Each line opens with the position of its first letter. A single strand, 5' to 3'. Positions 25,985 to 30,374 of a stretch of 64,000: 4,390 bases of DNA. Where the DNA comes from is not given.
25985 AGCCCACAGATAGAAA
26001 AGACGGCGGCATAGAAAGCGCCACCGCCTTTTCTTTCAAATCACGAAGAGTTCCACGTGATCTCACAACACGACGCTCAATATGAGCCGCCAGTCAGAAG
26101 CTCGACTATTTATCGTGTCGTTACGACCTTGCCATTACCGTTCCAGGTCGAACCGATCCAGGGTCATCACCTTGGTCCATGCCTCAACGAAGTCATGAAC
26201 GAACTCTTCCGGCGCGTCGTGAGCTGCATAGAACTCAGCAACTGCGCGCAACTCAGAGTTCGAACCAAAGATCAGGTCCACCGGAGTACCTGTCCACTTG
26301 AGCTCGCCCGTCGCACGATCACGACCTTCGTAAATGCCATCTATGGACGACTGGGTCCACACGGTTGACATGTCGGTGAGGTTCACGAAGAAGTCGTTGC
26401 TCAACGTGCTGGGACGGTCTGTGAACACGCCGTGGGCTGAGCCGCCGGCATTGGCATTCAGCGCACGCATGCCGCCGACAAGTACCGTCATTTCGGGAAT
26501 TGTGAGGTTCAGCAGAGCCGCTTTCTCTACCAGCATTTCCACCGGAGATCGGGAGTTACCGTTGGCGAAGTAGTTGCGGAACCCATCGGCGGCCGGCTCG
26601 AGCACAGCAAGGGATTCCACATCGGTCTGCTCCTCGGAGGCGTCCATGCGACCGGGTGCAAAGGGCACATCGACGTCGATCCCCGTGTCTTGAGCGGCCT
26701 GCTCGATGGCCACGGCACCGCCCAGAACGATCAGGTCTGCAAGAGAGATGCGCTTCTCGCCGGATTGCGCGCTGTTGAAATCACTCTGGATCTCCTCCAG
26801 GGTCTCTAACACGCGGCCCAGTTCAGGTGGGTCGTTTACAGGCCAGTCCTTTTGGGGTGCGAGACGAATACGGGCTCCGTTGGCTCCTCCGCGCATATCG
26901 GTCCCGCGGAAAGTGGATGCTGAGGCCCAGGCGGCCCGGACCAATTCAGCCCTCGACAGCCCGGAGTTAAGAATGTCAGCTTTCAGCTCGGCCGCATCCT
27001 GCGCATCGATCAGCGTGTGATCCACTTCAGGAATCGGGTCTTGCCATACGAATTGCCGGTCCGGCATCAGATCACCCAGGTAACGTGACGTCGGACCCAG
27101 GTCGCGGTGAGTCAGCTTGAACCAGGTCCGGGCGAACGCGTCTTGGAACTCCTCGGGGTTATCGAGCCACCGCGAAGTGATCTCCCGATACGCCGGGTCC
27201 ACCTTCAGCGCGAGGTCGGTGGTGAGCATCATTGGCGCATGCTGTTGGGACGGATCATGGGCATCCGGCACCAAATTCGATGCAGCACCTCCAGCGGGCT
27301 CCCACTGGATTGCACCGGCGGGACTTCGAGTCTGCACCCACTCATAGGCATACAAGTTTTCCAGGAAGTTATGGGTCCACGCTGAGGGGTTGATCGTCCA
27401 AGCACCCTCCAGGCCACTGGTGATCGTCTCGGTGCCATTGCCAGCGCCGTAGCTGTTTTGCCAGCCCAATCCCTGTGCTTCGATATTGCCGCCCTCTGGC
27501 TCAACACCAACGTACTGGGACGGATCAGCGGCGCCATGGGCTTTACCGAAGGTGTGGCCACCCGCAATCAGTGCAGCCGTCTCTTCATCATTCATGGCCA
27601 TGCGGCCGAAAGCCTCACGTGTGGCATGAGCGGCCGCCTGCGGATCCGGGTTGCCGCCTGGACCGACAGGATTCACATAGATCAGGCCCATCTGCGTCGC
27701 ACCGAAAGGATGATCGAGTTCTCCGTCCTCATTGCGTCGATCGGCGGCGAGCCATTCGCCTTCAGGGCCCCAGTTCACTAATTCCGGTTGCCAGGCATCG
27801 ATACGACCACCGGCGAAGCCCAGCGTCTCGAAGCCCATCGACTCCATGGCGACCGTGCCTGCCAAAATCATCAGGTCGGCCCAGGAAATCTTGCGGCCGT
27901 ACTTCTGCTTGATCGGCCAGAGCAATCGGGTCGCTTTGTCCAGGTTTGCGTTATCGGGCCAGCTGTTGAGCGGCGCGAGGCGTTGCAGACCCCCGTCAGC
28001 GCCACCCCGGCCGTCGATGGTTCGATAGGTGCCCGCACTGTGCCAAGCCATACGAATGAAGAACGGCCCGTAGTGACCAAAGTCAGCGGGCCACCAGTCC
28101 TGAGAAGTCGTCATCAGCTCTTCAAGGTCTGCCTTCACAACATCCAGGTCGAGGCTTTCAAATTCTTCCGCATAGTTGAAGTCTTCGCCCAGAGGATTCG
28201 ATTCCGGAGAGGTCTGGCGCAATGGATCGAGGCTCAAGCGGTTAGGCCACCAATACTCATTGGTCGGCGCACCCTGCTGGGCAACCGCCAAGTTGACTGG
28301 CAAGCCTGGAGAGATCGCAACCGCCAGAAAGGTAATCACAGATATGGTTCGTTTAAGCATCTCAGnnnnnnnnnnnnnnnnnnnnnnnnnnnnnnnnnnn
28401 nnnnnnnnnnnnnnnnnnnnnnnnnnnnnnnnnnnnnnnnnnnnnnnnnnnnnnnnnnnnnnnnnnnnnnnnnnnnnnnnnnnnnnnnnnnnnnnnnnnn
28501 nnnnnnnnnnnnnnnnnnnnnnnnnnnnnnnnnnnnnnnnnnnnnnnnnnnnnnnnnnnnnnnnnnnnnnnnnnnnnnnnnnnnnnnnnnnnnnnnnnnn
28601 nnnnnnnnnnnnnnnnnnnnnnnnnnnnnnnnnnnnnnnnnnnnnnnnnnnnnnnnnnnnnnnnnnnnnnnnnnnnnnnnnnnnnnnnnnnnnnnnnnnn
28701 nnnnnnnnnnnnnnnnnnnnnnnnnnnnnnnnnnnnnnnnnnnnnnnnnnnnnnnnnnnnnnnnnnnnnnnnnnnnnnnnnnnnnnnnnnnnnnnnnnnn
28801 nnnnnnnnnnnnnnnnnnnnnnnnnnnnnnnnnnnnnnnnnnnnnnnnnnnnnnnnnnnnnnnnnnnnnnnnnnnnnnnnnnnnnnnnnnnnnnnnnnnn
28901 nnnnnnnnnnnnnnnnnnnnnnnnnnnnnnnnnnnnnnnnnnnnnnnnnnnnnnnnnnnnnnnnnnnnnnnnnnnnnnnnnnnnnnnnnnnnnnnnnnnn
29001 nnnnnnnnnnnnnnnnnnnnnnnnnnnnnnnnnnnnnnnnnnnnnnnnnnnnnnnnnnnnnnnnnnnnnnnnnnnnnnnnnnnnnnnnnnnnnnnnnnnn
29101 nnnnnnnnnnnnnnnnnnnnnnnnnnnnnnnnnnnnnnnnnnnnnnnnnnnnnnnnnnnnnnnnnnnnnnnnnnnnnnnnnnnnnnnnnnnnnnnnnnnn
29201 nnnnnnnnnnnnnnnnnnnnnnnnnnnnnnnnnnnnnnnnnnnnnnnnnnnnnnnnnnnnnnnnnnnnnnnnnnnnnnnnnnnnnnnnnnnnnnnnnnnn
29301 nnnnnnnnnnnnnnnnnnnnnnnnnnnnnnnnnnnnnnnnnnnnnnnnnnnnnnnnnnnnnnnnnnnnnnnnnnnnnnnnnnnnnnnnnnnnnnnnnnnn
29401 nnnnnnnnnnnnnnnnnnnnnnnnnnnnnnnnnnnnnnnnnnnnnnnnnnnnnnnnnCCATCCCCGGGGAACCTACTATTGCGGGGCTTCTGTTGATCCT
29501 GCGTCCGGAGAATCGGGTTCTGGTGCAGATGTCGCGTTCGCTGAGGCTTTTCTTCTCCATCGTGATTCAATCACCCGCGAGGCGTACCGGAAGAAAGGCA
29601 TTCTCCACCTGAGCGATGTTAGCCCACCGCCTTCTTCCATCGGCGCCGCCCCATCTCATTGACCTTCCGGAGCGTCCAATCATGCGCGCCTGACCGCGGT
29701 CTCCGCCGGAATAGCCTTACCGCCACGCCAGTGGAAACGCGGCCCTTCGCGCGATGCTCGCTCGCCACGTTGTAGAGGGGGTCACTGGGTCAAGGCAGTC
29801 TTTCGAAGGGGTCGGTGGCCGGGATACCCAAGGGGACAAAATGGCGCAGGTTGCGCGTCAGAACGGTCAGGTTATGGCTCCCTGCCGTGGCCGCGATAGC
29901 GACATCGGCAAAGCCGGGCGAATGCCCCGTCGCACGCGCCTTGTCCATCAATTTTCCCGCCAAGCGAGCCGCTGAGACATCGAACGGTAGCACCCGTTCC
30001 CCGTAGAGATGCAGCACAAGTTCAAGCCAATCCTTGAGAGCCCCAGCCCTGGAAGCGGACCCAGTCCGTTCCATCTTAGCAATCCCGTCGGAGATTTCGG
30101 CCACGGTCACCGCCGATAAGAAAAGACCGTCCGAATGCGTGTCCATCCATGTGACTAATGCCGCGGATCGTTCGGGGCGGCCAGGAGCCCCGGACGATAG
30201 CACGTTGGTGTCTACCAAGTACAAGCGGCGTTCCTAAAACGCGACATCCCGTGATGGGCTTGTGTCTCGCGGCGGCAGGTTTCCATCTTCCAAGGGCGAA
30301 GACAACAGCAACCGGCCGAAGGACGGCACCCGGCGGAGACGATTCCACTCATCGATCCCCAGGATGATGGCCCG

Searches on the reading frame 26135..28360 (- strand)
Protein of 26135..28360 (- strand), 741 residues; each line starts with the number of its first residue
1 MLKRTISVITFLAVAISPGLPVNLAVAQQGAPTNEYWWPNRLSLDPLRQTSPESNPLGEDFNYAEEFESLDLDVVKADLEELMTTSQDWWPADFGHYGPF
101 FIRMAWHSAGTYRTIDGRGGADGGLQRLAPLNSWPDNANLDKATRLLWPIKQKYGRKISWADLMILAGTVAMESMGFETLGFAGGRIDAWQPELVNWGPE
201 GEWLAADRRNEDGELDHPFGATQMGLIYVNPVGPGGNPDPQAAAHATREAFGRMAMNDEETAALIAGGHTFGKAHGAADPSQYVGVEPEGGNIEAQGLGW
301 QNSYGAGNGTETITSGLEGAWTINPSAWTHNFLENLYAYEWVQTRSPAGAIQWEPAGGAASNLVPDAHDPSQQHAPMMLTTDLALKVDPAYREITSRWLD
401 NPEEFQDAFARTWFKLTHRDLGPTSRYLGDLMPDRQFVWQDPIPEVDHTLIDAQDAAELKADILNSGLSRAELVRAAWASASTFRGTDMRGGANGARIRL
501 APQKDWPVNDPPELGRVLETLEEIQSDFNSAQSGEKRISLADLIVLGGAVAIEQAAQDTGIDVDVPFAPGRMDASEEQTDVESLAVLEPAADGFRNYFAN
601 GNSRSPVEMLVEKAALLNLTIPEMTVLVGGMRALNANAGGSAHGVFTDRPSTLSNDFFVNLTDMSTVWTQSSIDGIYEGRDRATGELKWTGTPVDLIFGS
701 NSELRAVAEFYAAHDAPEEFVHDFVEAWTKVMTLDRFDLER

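Call 40: search_protein_families(library=pfam, proteins=[window:26135-28360:-], max_evalue=0.01)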
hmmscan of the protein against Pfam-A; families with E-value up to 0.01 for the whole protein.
window:26135-28360:- (741 aa): 1 family
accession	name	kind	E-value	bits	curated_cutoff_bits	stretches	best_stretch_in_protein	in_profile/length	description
PF00141.28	peroxidase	-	5.6e-72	242.8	27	2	94-398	12-234/237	Peroxidase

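Call 53: find_related_loci(query=window:26135-28360:-, collection=genome_contigs, flank=1000)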
Query window:26135-28360:- (741 aa) in genome_contigs; peptide patterns used: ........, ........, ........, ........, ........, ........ (x = any residue, [..] = any of these).
600 stretches matched a pattern (row limit reached: there are more); 600 encode a relative of the query (tblastn E <= 1e-3); the best 80 are kept; 80 distinct loci.
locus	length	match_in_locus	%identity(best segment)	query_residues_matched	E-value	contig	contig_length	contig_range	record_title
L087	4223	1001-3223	80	1-741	0e+0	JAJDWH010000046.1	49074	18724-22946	MAG: Alphaproteobacteria bacterium isolate jk18x25bins.17 k141_569190, whole genome shotgun sequence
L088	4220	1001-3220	69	1-739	0e+0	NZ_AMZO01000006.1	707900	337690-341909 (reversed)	Photobacterium marinum strain AK15 contig6, whole genome shotgun sequence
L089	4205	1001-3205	67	1-740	0e+0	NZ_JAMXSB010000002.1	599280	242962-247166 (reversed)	Pleionea sp. CnH1-48 NODE_2_length_599280_cov_22.208304, whole genome shotgun sequence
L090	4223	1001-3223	70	1-740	0e+0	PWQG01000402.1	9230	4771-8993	MAG: Gammaproteobacteria bacterium isolate CSSed10_474R1 CS-Sed10-C20802, whole genome shotgun sequence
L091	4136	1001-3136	69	30-739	0e+0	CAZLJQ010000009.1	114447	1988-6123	MAG TPA_asm: uncultured Acidobacteriaceae bacterium isolate binchicken_co3_558 genome assembly, contig: NODE_369_length_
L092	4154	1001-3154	67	23-739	0e+0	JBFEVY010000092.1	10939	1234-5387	MAG: Spongiibacteraceae bacterium isolate Mix_mud08.2021.06.44 k141_71580_length_10939_cov_9.0000, whole genome shotgun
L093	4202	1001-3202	68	1-739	0e+0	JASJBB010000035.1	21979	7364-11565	MAG: Woeseiaceae bacterium isolate MO_071.B18 MO_071.c_329, whole genome shotgun sequence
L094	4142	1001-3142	68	27-739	0e+0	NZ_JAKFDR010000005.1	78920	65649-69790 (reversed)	MAG: Polaromonas sp. isolate LC052 contig-124_260, whole genome shotgun sequence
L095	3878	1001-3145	67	25-738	0e+0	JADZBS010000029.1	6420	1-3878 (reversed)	MAG: Gammaproteobacteria bacterium isolate SJ686 c_000000375848, whole genome shotgun sequence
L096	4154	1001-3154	67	24-739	0e+0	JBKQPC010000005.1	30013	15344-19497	MAG: Terracidiphilus sp. isolate LAWAr2D2E2F__bin_95 LAWAr2D2E2F_000000033492, whole genome shotgun sequence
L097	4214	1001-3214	65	6-740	0e+0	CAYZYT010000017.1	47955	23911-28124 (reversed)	MAG TPA_asm: uncultured bacterium isolate SRP272421_co2_334 genome assembly, contig: NODE_1255_length_47955_cov_14.22634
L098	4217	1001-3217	64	1-740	0e+0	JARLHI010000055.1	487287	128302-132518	MAG: Candidatus Obscuribacterales bacterium isolate MAG_CO261 MetaCoAG_Bin_261_Oxic_k141_1264417, whole genome shotgun s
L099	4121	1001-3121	68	33-738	0e+0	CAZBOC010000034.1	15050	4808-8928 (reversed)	MAG TPA_asm: uncultured Caulobacterales bacterium isolate SRP128890_co1_199 genome assembly, contig: NODE_6089_length_15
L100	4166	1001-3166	67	18-738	0e+0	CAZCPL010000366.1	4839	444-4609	MAG TPA_asm: uncultured Solibacteraceae bacterium isolate SRP128246_co1_9 genome assembly, contig: NODE_49876_length_483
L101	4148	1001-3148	67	30-739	0e+0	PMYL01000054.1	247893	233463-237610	MAG: Acidobacteriaceae bacterium isolate fen_182 73.20110800_E2D.6_contig_627, whole genome shotgun sequence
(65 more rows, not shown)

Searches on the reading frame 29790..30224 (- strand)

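Call 40: search_protein_families(library=pfam, proteins=[window:29790-30224:-], max_evalue=0.01)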
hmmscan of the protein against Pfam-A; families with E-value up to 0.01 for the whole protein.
window:29790-30224:- (144 aa): 1 family
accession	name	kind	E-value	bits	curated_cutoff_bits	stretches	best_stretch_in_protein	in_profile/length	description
PF01850.27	PIN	-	2.2e-15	57.7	23.6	1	2-127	1-113/120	PIN domain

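Call 73: search_protein_families(library=padloc, proteins=[window:29790-30224:-], max_evalue=0.001)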
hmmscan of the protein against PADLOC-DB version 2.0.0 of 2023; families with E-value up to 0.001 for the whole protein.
window:29790-30224:- (144 aa): 0 families
